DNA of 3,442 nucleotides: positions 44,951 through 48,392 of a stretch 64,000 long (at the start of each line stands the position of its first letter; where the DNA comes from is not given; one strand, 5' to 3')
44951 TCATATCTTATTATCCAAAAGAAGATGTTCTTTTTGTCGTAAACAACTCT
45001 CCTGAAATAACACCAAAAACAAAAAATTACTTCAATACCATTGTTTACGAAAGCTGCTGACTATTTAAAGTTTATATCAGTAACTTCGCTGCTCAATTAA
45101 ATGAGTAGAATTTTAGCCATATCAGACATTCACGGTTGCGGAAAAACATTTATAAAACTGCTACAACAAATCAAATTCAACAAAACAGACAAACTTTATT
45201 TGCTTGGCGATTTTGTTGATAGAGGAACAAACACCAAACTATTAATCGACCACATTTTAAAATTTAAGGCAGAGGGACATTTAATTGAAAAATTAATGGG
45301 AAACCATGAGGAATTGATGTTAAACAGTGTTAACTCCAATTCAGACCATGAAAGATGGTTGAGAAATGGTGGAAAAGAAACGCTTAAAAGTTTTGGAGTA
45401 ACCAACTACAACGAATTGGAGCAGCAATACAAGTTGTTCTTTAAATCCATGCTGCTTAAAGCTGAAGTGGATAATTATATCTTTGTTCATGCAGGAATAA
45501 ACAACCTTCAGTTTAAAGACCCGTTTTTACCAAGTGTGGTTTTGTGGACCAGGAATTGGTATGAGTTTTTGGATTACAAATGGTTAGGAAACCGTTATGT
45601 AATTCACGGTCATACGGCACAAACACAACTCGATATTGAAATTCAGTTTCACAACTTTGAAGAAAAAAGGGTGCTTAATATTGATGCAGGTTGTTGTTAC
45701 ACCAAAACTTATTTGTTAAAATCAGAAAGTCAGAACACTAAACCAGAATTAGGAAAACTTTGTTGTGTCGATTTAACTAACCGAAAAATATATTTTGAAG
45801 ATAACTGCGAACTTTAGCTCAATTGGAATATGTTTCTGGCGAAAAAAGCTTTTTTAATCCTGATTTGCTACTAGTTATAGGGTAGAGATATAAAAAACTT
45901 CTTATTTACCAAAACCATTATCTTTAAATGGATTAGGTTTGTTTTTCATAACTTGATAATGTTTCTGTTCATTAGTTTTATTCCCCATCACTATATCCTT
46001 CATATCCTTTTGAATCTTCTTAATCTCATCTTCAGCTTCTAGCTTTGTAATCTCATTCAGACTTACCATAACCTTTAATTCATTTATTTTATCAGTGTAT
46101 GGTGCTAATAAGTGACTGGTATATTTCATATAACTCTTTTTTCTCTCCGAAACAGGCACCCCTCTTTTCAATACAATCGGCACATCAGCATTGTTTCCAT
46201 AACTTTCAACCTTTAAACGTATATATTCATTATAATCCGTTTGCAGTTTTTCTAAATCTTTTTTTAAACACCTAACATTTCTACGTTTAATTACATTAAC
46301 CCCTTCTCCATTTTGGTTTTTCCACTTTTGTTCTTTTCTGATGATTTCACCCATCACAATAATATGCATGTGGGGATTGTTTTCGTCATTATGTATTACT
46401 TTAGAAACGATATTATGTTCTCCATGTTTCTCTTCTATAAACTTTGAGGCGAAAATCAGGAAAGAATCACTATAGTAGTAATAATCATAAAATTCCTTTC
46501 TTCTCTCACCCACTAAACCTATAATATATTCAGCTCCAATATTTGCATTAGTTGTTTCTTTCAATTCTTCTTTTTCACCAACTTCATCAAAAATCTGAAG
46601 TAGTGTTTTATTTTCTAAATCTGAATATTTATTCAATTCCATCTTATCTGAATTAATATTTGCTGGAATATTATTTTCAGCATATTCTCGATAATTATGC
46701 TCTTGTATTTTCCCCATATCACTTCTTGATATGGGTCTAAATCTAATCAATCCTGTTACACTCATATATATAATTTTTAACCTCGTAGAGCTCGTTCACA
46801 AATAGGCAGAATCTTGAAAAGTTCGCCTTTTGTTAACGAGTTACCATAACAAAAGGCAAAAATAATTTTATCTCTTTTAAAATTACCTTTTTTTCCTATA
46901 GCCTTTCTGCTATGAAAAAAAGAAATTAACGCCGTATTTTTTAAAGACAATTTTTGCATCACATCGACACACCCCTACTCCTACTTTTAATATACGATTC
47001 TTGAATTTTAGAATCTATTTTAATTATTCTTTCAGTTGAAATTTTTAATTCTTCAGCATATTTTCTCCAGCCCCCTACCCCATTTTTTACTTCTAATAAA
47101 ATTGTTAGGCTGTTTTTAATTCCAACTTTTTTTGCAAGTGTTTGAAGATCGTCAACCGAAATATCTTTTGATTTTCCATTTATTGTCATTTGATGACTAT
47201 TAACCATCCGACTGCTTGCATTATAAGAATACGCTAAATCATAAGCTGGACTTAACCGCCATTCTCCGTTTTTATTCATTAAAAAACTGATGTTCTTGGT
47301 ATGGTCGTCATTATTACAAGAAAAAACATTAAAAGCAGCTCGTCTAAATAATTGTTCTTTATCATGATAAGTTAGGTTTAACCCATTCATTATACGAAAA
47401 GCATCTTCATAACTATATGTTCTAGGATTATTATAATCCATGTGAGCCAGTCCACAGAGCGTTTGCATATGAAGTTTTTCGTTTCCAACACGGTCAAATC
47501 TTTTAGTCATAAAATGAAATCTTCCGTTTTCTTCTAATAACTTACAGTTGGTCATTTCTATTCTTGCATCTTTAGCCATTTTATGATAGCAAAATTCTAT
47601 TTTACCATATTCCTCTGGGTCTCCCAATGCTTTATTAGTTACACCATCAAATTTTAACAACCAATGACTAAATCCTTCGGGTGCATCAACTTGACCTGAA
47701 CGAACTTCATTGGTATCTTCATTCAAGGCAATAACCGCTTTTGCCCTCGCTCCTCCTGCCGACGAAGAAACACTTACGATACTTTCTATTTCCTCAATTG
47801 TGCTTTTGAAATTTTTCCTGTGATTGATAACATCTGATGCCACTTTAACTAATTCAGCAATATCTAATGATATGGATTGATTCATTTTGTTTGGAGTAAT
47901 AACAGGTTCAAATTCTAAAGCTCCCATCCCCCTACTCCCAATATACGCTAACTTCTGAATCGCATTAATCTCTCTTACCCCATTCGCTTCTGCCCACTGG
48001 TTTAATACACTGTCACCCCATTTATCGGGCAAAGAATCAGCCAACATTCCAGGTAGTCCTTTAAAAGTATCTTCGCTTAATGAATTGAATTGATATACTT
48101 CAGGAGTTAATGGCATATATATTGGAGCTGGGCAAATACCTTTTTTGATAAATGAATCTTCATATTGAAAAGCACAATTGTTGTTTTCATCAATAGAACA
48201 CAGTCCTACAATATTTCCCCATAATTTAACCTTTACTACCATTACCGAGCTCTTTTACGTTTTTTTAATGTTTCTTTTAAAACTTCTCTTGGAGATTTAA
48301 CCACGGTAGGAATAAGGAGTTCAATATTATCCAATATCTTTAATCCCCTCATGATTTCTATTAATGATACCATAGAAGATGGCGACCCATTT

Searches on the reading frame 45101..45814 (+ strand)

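Call 61: search_protein_families(library=pfam, proteins=[window:45101-45814:+], max_evalue=0.01)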
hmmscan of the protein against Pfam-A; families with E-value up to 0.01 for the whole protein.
window:45101-45814:+ (238 aa): 3 families
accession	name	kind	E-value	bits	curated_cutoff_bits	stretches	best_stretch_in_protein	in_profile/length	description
PF00149.33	Metallophos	-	2.5e-13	51.3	21.5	1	3-172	2-188/191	Calcineurin-like phosphoesterase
PF12850.12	Metallophos_2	-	0.00026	21.5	27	1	3-175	2-119/154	Calcineurin-like phosphoesterase superfamily domain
PF06874.16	FBPase_2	-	0.0033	16.2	27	1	13-70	168-221/639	Firmicute fructose-1,6-bisphosphatase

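Call 62: search_protein_families(library=padloc, proteins=[window:45101-45814:+], max_evalue=0.001)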
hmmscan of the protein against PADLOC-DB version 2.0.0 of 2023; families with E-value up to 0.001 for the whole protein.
window:45101-45814:+ (238 aa): 0 families

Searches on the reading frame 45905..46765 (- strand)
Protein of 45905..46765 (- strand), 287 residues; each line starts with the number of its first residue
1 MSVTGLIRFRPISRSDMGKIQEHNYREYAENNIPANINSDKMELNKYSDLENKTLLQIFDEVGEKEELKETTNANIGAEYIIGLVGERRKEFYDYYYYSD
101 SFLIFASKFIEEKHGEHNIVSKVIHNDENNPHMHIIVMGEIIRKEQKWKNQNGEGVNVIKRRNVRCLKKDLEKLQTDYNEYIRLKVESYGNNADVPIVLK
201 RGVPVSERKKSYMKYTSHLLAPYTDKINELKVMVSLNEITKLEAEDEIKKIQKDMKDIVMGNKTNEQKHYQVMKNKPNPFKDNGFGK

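Call 61: search_protein_families(library=pfam, proteins=[window:45905-46765:-], max_evalue=0.01)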
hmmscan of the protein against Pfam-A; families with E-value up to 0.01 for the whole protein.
window:45905-46765:- (287 aa): 2 families
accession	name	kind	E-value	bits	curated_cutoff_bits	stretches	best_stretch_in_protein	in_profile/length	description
PF01076.25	Mob_Pre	-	9.4e-14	52.1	25.5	1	6-185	6-173/196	Plasmid recombination enzyme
PF03389.21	MobA_MobL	-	0.0031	17.8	26.7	1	106-178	89-163/224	MobA/MobL family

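Call 62: search_protein_families(library=padloc, proteins=[window:45905-46765:-], max_evalue=0.001)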
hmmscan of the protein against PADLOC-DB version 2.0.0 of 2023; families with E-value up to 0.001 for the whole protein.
window:45905-46765:- (287 aa): 0 families

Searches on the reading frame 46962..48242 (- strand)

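Call 61: search_protein_families(library=pfam, proteins=[window:46962-48242:-], max_evalue=0.01)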
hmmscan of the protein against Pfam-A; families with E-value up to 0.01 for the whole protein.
window:46962-48242:- (427 aa): 2 families
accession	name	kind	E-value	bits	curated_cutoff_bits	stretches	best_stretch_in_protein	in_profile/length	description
PF07804.18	HipA_C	-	2.9e-50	171.3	30.5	1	160-381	1-201/213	HipA-like C-terminal domain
PF13657.11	Couple_hipA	-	2.6e-17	63.6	22.5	1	4-111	2-98/99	HipA N-terminal domain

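Call 62: search_protein_families(library=padloc, proteins=[window:46962-48242:-], max_evalue=0.001)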
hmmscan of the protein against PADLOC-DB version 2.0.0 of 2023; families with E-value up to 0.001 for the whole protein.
window:46962-48242:- (427 aa): 0 families
